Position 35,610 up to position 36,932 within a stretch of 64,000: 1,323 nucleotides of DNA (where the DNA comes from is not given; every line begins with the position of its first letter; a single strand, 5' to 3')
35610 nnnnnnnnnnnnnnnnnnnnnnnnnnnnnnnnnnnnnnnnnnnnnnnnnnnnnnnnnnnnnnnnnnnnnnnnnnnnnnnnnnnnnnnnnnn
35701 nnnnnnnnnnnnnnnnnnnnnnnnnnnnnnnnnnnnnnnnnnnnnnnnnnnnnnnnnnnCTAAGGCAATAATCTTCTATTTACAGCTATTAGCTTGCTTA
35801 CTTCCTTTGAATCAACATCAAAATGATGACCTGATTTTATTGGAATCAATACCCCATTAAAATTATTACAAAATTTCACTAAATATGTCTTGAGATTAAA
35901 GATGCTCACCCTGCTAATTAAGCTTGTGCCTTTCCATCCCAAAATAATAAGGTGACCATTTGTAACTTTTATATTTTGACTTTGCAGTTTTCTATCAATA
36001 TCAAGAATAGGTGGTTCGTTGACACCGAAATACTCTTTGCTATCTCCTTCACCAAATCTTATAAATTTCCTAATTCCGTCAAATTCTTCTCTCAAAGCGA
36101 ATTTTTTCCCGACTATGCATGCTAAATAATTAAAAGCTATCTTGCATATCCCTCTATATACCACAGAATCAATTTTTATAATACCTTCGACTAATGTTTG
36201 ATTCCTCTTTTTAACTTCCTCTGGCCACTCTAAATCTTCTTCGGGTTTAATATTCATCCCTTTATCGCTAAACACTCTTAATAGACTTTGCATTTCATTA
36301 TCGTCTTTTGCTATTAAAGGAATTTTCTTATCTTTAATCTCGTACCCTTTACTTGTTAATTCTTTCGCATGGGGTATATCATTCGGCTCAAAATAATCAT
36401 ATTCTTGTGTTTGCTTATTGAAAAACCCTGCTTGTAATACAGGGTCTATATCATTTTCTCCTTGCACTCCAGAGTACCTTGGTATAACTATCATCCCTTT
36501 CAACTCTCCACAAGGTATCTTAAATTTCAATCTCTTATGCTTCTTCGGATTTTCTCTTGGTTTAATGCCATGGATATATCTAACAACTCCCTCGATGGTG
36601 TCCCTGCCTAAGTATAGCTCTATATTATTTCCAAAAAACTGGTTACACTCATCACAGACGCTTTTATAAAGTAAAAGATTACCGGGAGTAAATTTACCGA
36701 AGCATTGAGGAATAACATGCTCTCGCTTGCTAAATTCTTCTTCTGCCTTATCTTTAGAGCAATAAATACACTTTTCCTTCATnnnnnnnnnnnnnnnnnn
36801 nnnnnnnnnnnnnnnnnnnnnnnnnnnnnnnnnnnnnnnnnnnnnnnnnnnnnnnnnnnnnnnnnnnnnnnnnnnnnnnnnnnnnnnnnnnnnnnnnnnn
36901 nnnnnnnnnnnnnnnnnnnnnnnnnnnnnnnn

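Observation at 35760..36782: Standalone HNH-domain protein with a large uncharacterised C-terminal domain; candidate single-gene defence or abortive-infection effector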

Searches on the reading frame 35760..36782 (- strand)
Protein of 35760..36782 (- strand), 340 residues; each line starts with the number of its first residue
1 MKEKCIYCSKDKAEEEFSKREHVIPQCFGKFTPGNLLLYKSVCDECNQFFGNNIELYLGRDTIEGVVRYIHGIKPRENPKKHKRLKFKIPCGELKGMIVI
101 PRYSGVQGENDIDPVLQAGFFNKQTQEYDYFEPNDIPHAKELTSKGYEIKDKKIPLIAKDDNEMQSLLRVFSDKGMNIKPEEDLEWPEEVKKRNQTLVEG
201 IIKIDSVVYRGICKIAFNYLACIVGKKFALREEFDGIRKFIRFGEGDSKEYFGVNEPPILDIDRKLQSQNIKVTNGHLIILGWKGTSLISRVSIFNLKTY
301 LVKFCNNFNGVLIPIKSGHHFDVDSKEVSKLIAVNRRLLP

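Call 4: search_protein_families(library=pfam, proteins=[window:35760-36782:-], max_evalue=0.1)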
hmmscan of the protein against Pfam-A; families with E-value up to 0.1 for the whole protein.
window:35760-36782:- (340 aa): 1 family
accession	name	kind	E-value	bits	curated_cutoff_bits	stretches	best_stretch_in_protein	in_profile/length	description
PF14279.12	HNH_5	-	7e-13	48.7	27.5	1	5-60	1-53/56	HNH endonuclease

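Call 5: search_protein_families(library=padloc, proteins=[window:35760-36782:-], max_evalue=0.1)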
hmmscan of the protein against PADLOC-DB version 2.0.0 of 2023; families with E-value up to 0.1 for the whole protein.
window:35760-36782:- (340 aa): 2 families
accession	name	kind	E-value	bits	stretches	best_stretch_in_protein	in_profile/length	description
PDLC00335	PtuB1|PtuB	-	0.0063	14.1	1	2-49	48-97/214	Unknown function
PDLC00325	PtuB1|PtuB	-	0.018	12.7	1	2-52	51-103/213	Unknown function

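Call 6: search_protein_families(library=ncbifam, proteins=[window:35760-36782:-], max_evalue=0.1)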
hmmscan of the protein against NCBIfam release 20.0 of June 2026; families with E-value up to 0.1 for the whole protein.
window:35760-36782:- (340 aa): 0 families

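Call 8: find_homologous_proteins(query=window:35760-36782:-)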
Query window:35760-36782:- (340 aa): 253 proteins with E <= 0.001 among 925 candidates; the best 120 are listed.
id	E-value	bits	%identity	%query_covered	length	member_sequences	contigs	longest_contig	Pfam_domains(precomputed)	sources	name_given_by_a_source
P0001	5.8e-230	781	100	100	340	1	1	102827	PF14279.13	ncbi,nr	ncbi:MAG: HNH endonuclease [Candidatus Omnitrophica bacterium]|nr:HNH endonuclease [Candidatus Omnit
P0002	5.4e-157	541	68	99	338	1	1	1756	PF14279.13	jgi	-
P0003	1.1e-154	533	68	100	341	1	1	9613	PF14279.13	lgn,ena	-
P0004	2.5e-150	519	68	99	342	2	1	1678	PF14279.13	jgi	-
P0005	4.6e-143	495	61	100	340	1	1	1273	PF14279.13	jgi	-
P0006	9.6e-143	494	63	100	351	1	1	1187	PF14279.13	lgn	-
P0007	2.0e-139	483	62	100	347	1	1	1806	PF14279.13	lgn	-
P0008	7.0e-139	481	62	100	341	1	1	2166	PF14279.13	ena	-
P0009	7.5e-133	461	61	100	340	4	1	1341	PF14279.13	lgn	-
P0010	2.6e-132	460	58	100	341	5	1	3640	PF14279.13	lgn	-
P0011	2.9e-132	459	61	99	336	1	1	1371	PF14279.13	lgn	-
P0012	1.9e-131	457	61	100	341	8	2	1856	PF14279.13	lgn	-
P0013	1.3e-130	454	57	100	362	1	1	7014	PF14279.13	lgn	-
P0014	1.8e-129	450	60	100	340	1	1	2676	PF14279.13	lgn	-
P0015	7.9e-129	448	58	99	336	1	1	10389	PF14279.13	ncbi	-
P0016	3.2e-126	440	55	100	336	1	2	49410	PF14279.13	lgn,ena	-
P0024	9.4e-118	412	57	99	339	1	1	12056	PF14279.13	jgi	jgi:hypothetical protein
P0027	1.2e-115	405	52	99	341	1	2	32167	PF14279.13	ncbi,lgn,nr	ncbi:MAG: HNH endonuclease [Candidatus Omnitrophica bacterium]|nr:HNH endonuclease [Candidatus Omnit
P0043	4.6e-106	373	51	99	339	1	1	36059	PF14279.13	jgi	-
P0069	1.0e-100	356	46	99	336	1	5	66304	PF14279.13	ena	-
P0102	6.9e-95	336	47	99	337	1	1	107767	PF14279.13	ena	-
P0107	1.6e-93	332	48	95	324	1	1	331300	PF14279.13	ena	-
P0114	3.3e-92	328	47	99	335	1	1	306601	PF14279.13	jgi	jgi:hypothetical protein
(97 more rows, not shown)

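Call 9: search_solved_structures(query=window:35760-36782:-, max_evalue=1)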
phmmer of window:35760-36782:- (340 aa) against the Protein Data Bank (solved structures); distinct sequences matched with E-value up to 1: 0.

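Call 10: search_protein_families(library=phrogs, proteins=[window:35760-36782:-], max_evalue=0.1)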
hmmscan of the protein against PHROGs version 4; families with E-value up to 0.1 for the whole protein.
window:35760-36782:- (340 aa): 2 families
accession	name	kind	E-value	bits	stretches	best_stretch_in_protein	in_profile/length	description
phrog_35254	-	unknown function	4.5e-16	60.3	2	122-309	149-332/365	-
phrog_26663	-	unknown function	5.4e-07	30.1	1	4-106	36-135/324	-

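Call 15: find_related_loci(query=A1, collection=genome_contigs, flank=8000)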
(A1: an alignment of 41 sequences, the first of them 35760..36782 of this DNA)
Query A1 (340 aa) in genome_contigs; peptide patterns used: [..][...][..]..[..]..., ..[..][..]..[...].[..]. (x = any residue, [..] = any of these).
121 stretches matched a pattern; 77 encode a relative of the query (tblastn E <= 1e-3); 76 distinct loci.
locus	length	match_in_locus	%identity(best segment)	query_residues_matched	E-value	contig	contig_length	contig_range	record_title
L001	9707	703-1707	58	4-339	4e-132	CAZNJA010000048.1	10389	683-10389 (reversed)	MAG TPA_asm: uncultured bacterium isolate binchicken_co100_405 genome assembly, contig: NODE_10326_length_10389_cov_5.51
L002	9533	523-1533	57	4-340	7e-127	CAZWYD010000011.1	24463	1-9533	MAG TPA_asm: uncultured Planctomycetia bacterium isolate SRP077602_co2_310 genome assembly, contig: NODE_3037_length_244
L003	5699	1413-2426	52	4-340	2e-119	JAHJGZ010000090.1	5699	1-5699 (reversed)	MAG: Candidatus Omnitrophota bacterium isolate Modern_marine_glass_biofilm.mb.92 Modern_marine_glas.mb.92_k141_435737, w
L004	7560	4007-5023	51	1-336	2e-113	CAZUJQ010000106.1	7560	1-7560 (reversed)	MAG TPA_asm: uncultured Planctomycetales bacterium isolate binchicken_co21_390 genome assembly, contig: NODE_10029_lengt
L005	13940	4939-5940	50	1-333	6e-106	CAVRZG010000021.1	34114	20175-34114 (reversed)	MAG: uncultured Nitrospiraceae bacterium isolate MFD05942.bin.3.50 genome assembly, contig: contig_50575, whole genome s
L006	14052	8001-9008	49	4-340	2e-105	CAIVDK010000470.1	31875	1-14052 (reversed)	MAG: uncultured delta proteobacterium isolate Loclat_bin-13126 genome assembly, contig: bin-13126:470/473, whole genome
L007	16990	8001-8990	48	4-339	6e-102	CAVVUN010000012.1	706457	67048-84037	MAG: Nitrospirota bacterium isolate MFD03899.bin.2.182 genome assembly, contig: contig_4907, whole genome shotgun sequen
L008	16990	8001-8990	47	4-339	3e-100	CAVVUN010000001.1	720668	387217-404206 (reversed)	MAG: Nitrospirota bacterium isolate MFD03899.bin.2.182 genome assembly, contig: contig_11020, whole genome shotgun seque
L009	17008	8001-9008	48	1-339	7e-100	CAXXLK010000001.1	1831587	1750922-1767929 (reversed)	MAG: Desulfobacterales bacterium isolate c905b435-fdb9-4221-98b7-76b06078fb47 genome assembly, contig: contig_1, whole g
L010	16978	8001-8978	48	4-334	3e-99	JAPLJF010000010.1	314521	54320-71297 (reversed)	MAG: Deltaproteobacteria bacterium isolate LacPavin_0920_WC70_MAG_51_65 LacPavin_0920_WC70_scaffold_481325, whole genome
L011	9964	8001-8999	48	4-339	2e-97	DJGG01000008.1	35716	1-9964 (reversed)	MAG TPA_asm: Desulfobacteraceae bacterium UBA5852 UBA5852_contig_298, whole genome shotgun sequence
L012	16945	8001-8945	41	18-338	3e-81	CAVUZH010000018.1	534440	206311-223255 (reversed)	MAG: uncultured delta proteobacterium isolate MFD05567.bin.2.276 genome assembly, contig: contig_38233, whole genome sho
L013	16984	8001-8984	41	4-335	9e-79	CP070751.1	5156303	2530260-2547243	MAG: Thermoplasmata archaeon isolate bin33 chromosome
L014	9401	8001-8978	38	2-331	2e-72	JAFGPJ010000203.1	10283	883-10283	MAG: Sedimentisphaerales bacterium isolate Zod_Metabat.683 k87_4187448, whole genome shotgun sequence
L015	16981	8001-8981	36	1-331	2e-58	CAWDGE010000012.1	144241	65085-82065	MAG: uncultured Nitrospirales bacterium isolate MFD06229.bin.2.155 genome assembly, contig: contig_46871, whole genome s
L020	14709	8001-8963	35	4-331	5e-57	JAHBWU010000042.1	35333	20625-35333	MAG: Nitrospira sp. isolate ACE_NIT13 NIT13_42, whole genome shotgun sequence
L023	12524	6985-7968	38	1-333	2e-56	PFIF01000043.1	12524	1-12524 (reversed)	MAG: Deltaproteobacteria bacterium CG_4_8_14_3_um_filter_43_13 CG_4_8_14_3_um_filter_scaffold_2781_c, whole genome shotg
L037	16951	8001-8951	34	2-331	1e-50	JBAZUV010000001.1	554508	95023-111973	MAG: Elusimicrobiota bacterium isolate SO_2017_GW1_237 NODE_93_length_554508_cov_6.662483_OW334_2017, whole genome shotg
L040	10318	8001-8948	34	5-325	6e-49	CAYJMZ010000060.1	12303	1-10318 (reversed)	MAG TPA_asm: uncultured Fimbriimonadaceae bacterium isolate ERP124720_co1_199 genome assembly, contig: NODE_6136_length_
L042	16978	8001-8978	33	5-337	1e-46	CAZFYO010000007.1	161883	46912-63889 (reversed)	MAG TPA_asm: uncultured Elusimicrobia sp. isolate SRP342105_co1_313 genome assembly, contig: NODE_102_length_161883_cov_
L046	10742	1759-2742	30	5-331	6e-42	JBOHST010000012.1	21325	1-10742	MAG: Gemmatimonadales bacterium isolate M3-S_metawrap_bin.151 k127_1611499, whole genome shotgun sequence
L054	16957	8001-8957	26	1-331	4e-22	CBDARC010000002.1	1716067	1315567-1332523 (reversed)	MAG: Terriglobus sp. isolate 7e4e5b05-d9c0-4260-b060-a9ae289b05e6 genome assembly, contig: contig_2, whole genome shotgu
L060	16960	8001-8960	32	5-331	1e-39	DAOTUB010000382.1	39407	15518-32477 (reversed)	MAG TPA_asm: Anaerolineae bacterium isolate F17_41 k129_3960824, whole genome shotgun sequence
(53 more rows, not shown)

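Call 16: find_related_loci(query=A1, collection=viral_contigs, flank=8000)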
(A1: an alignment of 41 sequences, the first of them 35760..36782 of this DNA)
Query A1 (340 aa) in viral_contigs; peptide patterns used: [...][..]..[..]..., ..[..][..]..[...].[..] (x = any residue, [..] = any of these).
70 stretches matched a pattern; 3 encode a relative of the query (tblastn E <= 1e-3); 3 distinct loci.
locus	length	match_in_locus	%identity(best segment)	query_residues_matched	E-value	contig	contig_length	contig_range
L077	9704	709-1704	31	3-340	4e-48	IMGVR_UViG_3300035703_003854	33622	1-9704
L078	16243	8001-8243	36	1-88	4e-9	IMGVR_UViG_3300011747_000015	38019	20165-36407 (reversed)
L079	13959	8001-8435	28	1-155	2e-6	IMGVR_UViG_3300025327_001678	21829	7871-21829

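Call 17: predict_structure(alignment_id=A1)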
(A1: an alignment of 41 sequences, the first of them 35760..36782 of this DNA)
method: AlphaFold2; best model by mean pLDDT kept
length: 340 residues; sequences in the alignment: 41
mean_pLDDT: 90.2   pTM: 0.88
mean pLDDT of the five models: 90.2, 89.3, 89.2, 89.0, 88.7
residues with pLDDT >= 90: 236; 70-90: 87; 50-70: 17; < 50: 0
segments of 3 or more residues with pLDDT < 50: none
pLDDT, mean of each block of 10 residues (from residue 1): 95 96 95 93 97 92 93 87 91 88 88 90 91 93 89 79 90 85 58 79 92 98 96 96 93 93 89 94 94 96 92 91 96 79
secondary structure, 60 per line:
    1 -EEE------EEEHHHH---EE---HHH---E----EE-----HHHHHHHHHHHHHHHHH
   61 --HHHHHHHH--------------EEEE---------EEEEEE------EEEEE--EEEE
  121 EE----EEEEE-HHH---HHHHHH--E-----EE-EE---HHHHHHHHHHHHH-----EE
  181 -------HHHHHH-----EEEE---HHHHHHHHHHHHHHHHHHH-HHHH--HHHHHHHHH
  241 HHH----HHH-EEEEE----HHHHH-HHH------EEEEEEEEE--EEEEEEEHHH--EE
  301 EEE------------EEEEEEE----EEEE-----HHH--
elements in order: E2-4 E11-13 H14-17 H44-60 H63-70 E85-88 E98-103 E110-114 E117-122 E127-131 H139-144 H161-173 H188-193 E199-202 H206-224 H226-229 H232-243 E252-256 H261-265 E276-284 E287-293 E299-303 E316-322 E327-330

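Call 21: fold_search(model_id=the predicted structure, library=pdb)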
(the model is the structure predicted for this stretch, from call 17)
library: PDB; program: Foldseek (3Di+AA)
matches with E <= 10: 587; with E <= 0.001: 0
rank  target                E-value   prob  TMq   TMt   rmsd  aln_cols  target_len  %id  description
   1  9e2g_0F               2.4e-01  0.05  0.12  0.07  41.1       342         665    9  Cryo-EM structure of 48 nm repeat of microtubule doublet from T. brucei flagellum (released 2025-03-12)
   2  4imh_A                3.0e-01  0.02  0.09  0.09  21.1       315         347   10  Crystal Structure of Cytoplasmic Heme Binding Protein, PhuS, from Pseudomonas aeruginosa (released 2013-09-18)
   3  9e78_1Q               3.4e-01  0.04  0.10  0.06  27.1       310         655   11  48-nm repeat of the Leishmania tarentolae doublet microtubule (released 2025-03-12)
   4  4mgf_A                4.7e-01  0.02  0.11  0.11  20.3       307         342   10  Crystal structure of apo-PhuS, a heme-binding protein from Pseudomonas aeruginosa (released 2014-03-05)
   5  4mf9_B                7.0e-01  0.01  0.09  0.09  19.4       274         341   11  Crystal structure of holo-PhuS, a heme-binding protein from Pseudomonas aeruginosa (released 2014-03-05)
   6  2r41_D                7.4e-01  0.21  0.13  0.32   8.4        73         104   14  Crystal structure of the protein of unknown function from Enterococcus faecalis (released 2007-09-11)
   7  9f5t_A                7.4e-01  0.07  0.11  0.16  12.3       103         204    8  Ubiquitin C-terminal clippase BpJOS (released 2025-04-23)
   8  4b6c_A                7.8e-01  0.28  0.12  0.23   5.7        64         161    9  Structure of the M. smegmatis GyrB ATPase domain in complex with an aminopyrazinamide (released 2013-01-23)
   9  8jdj_K                7.8e-01  0.04  0.10  0.12  16.2       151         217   12  Structure of the Human cytoplasmic Ribosome with human tRNA Asp(Q34) and mRNA(GAU) (released 2023-12-06)
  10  7bpm_MODEL_1_A        8.3e-01  0.30  0.12  0.39   6.4        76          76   12  Solution NMR structure of NF2; de novo designed protein with a novel fold (released 2021-03-24)
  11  7qxw_C                8.7e-01  0.08  0.09  0.08  12.7        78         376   10  Proteasome-ZFAND5 Complex Z+D state (released 2023-02-08)
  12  8uiy_LE               9.8e-01  0.02  0.09  0.11  21.5       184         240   12  In situ human P-Z state 80S ribosome (released 2025-04-09)
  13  2r41_C                1.0e+00  0.16  0.13  0.31   8.6        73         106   14  Crystal structure of the protein of unknown function from Enterococcus faecalis (released 2007-09-11)
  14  2r41_A                1.1e+00  0.15  0.12  0.31   9.7        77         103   14  Crystal structure of the protein of unknown function from Enterococcus faecalis (released 2007-09-11)
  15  2r41_B                1.1e+00  0.15  0.12  0.30   8.7        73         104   14  Crystal structure of the protein of unknown function from Enterococcus faecalis (released 2007-09-11)
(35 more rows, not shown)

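Call 28: fold_search(model_id=the predicted structure, library=viral)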
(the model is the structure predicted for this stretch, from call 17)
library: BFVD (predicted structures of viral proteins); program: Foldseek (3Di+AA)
matches with E <= 10: 567; with E <= 0.001: 0
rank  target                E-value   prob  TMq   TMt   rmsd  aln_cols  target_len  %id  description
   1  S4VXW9                7.2e-02  0.08  0.08  0.06  18.9       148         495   11  Uncharacterized protein [Pandoravirus salinus]
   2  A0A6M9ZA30            7.7e-02  0.03  0.08  0.05  25.4       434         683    8  (no name in the UniProt tables at hand)
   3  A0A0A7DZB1            1.2e-01  0.08  0.09  0.08  17.3       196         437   10  VP3 (Fragment) [Rotavirus A]
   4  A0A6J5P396            1.6e-01  0.03  0.08  0.05  25.0       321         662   10  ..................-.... domain-containing protein [uncultured Caudovirales phage]
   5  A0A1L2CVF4            1.7e-01  0.05  0.12  0.15  20.8       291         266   15  Uncharacterized protein [Pectobacterium phage vB_PcaM_CBB]
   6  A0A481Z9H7            2.1e-01  0.08  0.09  0.15  16.9       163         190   10  Uncharacterized protein [Pithovirus LCPAC304]
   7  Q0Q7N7                2.6e-01  0.06  0.08  0.13  16.3       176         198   11  VP3 (Fragment) [Human rotavirus A]
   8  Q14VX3                2.8e-01  0.28  0.14  0.24   8.7       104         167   12  ORF133 [Ranid herpesvirus 2]
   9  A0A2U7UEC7            2.8e-01  0.12  0.08  0.06  16.2        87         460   13  Uncharacterized protein [Pandoravirus neocaledonia]
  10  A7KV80                2.8e-01  0.04  0.12  0.11  18.5       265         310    9  (no name in the UniProt tables at hand)
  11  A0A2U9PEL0            3.1e-01  0.10  0.10  0.17  13.8       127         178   13  Uncharacterized protein [Erwinia phage vB_EamM-Bue1]
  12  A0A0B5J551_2          3.3e-01  0.06  0.11  0.07  15.7       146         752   12  Ankyrin repeat protein [Pandoravirus inopinatum]
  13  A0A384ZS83            3.7e-01  0.04  0.12  0.16  20.0       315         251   10  Uncharacterized protein [Vibrio phage YC]
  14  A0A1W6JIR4            3.7e-01  0.04  0.10  0.13  26.4       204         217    8  Receptor binding protein [Lactococcus phage AM7]
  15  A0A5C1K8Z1            4.1e-01  0.06  0.09  0.17  14.0       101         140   14  Uncharacterized protein [Pseudomonas phage vB_PaeM_PS119XW]
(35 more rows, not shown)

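Call 31: search_protein_families(library=pfam, alignment_id=A2, max_evalue=0.00001)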
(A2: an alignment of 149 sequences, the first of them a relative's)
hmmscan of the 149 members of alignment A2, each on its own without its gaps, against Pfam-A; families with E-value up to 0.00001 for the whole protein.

A. member 1, L001:128-541:+ (138 aa): 0 families

B. families by the number of members that match (of 149 scanned): 124 families (the first 25 are shown)
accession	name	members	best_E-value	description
PF04851.21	ResIII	3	1.4e-19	Type III restriction enzyme, res subunit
PF12698.13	ABC2_membrane_3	2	5.5e-46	ABC-2 family transporter protein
PF01144.29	CoA_trans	2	5e-40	Coenzyme A transferase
PF02518.31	HATPase_c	2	9e-27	Histidine kinase-, DNA gyrase B-, and HSP90-like ATPase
PF00270.35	DEAD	2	2.6e-25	DEAD/DEAH box helicase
PF00005.33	ABC_tran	2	3.9e-25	ABC transporter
PF01061.29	ABC2_membrane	2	3.5e-22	ABC-2 type transporter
PF01381.28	HTH_3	2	1.5e-17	Helix-turn-helix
PF12679.13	ABC2_membrane_2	2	5.2e-16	ABC-2 family transporter protein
PF01555.25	N6_N4_Mtase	2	8.2e-15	DNA methylase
PF02463.25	SMC_N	2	1.4e-10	RecF/RecN/SMC N terminal domain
PF14279.12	HNH_5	2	4.6e-10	HNH endonuclease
PF00521.26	DNA_topoisoIV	1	4.1e-163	DNA gyrase/topoisomerase IV, subunit A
PF00375.23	SDF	1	5.6e-118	Sodium:dicarboxylate symporter family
PF02649.19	GCHY-1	1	4.5e-98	Type I GTP cyclohydrolase folE2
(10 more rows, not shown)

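Call 32: search_protein_families(library=padloc, alignment_id=A2, max_evalue=0.00001)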
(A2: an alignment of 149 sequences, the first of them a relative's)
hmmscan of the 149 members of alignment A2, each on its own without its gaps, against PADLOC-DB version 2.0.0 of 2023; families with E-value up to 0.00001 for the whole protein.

A. member 1, L001:128-541:+ (138 aa): 0 families

B. families by the number of members that match (of 149 scanned): 264 families (the first 25 are shown)
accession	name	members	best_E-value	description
PDLC04140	mad8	3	1.7e-35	mads_8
PDLC04135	mad3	2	9.5e-104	mads_3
PDLC04134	mad2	2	5.2e-18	mads_2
PDLC03339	MTase_II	2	5e-12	Type II methyltransferase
PDLC03371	MTase_II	2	3.5e-10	Type II methyltransferase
PDLC03310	MTase_II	1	1.9e-160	Type II methyltransferase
PDLC04916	PDC-S11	1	2.1e-157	-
PDLC03040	REase_I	1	3.7e-150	Type I restriction enzyme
PDLC03632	MTase_III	1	1.1e-104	Type III methyltransferase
PDLC04167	Dsr1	1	5.9e-104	-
PDLC04915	PDC-S11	1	1.4e-102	-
PDLC02183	Dsr1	1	1.9e-92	-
PDLC03041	REase_I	1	6.7e-86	Type I restriction enzyme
PDLC03044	REase_I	1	2.8e-78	Type I restriction enzyme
PDLC03099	Specificity_I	1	6.3e-76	Type I specificity subunit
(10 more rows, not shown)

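Call 38: search_solved_structures(query=A1, max_evalue=10, show_alignments=3)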
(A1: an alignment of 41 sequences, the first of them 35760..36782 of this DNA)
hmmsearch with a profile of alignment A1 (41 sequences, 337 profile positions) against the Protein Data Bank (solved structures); distinct sequences matched with E-value up to 10: 0.

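Call 40: search_protein_families(library=pfam, proteins=[L054:8001-8957:+, L077:709-1704:+, L046:1759-2742:+, L013:8001-8984:+], max_evalue=10)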
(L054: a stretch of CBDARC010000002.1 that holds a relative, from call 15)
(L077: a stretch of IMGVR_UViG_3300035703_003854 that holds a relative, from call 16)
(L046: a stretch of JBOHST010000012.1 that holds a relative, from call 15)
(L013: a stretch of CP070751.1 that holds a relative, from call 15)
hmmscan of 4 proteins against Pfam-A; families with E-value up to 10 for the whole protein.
L054:8001-8957:+ (319 aa): 1 family
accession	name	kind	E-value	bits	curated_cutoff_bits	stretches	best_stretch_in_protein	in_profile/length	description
PF14279.12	HNH_5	-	1e-05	25.8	27.5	1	5-51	1-48/56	HNH endonuclease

L077:709-1704:+ (332 aa): 2 families
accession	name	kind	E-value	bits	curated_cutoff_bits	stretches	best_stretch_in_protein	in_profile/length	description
PF14279.12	HNH_5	-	3.2e-07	30.6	27.5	1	3-54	1-51/56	HNH endonuclease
PF05741.18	zf-nanos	-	0.34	11.6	27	1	3-43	1-40/54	Nanos RNA binding domain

L046:1759-2742:+ (328 aa): 1 family
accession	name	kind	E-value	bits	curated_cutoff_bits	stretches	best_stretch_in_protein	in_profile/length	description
PF14279.12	HNH_5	-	1.1e-09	38.5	27.5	1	1-56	1-53/56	HNH endonuclease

L013:8001-8984:+ (328 aa): 2 families
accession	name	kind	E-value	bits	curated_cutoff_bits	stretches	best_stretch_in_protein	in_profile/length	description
PF14279.12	HNH_5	-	1.5e-11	44.5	27.5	1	2-57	1-54/56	HNH endonuclease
PF01844.29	HNH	-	0.2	12.3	21.4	1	2-44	1-42/47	HNH endonuclease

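Call 41: search_dna_similar(query=window:35760-36782:-, collection=phages, mode=protein, max_evalue=0.001, max_rows=25)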
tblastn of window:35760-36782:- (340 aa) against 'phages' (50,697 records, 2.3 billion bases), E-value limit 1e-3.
No match.
